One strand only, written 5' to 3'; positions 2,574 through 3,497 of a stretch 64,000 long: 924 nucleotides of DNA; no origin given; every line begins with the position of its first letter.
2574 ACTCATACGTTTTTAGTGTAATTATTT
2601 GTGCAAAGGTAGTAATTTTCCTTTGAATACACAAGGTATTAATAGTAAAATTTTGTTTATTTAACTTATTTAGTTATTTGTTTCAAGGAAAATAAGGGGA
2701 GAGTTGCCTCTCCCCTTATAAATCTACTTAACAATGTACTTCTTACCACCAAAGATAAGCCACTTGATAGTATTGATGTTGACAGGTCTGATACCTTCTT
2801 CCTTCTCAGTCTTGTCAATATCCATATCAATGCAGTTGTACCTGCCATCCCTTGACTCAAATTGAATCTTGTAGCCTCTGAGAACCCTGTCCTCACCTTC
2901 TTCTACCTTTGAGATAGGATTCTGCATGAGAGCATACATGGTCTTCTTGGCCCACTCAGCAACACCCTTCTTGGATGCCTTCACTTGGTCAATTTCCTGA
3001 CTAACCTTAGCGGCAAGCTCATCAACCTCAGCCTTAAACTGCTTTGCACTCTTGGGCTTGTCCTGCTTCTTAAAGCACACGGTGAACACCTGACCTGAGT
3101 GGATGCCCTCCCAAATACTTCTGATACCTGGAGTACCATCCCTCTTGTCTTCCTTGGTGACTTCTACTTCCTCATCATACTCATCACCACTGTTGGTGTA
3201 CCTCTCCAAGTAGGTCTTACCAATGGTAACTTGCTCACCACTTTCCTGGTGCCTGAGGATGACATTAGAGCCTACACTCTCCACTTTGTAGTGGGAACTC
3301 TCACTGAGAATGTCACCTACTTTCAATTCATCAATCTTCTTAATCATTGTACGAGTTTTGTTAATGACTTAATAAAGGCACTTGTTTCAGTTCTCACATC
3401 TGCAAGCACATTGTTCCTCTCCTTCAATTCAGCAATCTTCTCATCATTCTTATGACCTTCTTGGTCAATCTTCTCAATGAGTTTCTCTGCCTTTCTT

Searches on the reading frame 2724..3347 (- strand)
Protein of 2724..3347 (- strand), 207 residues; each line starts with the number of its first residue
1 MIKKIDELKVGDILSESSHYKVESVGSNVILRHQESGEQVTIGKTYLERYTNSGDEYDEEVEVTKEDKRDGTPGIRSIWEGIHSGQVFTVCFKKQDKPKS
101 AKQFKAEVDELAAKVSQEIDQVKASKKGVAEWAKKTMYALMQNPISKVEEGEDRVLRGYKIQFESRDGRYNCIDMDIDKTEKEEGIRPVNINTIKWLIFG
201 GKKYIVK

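Call 51: search_protein_families(library=pfam, alignment_id=A2, max_evalue=0.001)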
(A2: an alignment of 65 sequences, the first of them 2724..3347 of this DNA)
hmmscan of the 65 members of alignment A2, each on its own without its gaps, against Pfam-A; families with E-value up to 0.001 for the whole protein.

A. member 1, window:2724-3347:- (207 aa): 0 families

B. families by the number of members that match (of 65 scanned): 29 families (the first 25 are shown)
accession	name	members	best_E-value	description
PF13597.11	NRDD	1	5.2e-88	Anaerobic ribonucleoside-triphosphate reductase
PF00476.26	DNA_pol_A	1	2.4e-53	DNA polymerase family A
PF02511.20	Thy1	1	1.8e-27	Thymidylate synthase complementing protein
PF01612.26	DNA_pol_A_exo1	1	3.6e-21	3'-5' exonuclease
PF01145.31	Band_7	1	1.5e-20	SPFH domain / Band 7 family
PF11753.13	DUF3310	1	2e-19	Protein of unknwon function (DUF3310)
PF00899.27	ThiF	1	1.3e-18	ThiF family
PF03477.21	ATP-cone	1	7.1e-17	ATP cone domain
PF01832.25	Glucosaminidase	1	4.3e-16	Mannosyl-glycoprotein endo-beta-N-acetylglucosaminidase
PF13671.12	AAA_33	1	1.2e-15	AAA domain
PF03167.25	UDG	1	4.4e-12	Uracil DNA glycosylase superfamily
PF00270.35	DEAD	1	1.2e-10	DEAD/DEAH box helicase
PF04851.21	ResIII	1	1.7e-09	Type III restriction enzyme, res subunit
PF00156.33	Pribosyltran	1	9e-08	Phosphoribosyl transferase domain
PF00692.24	dUTPase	1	3.1e-07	dUTPase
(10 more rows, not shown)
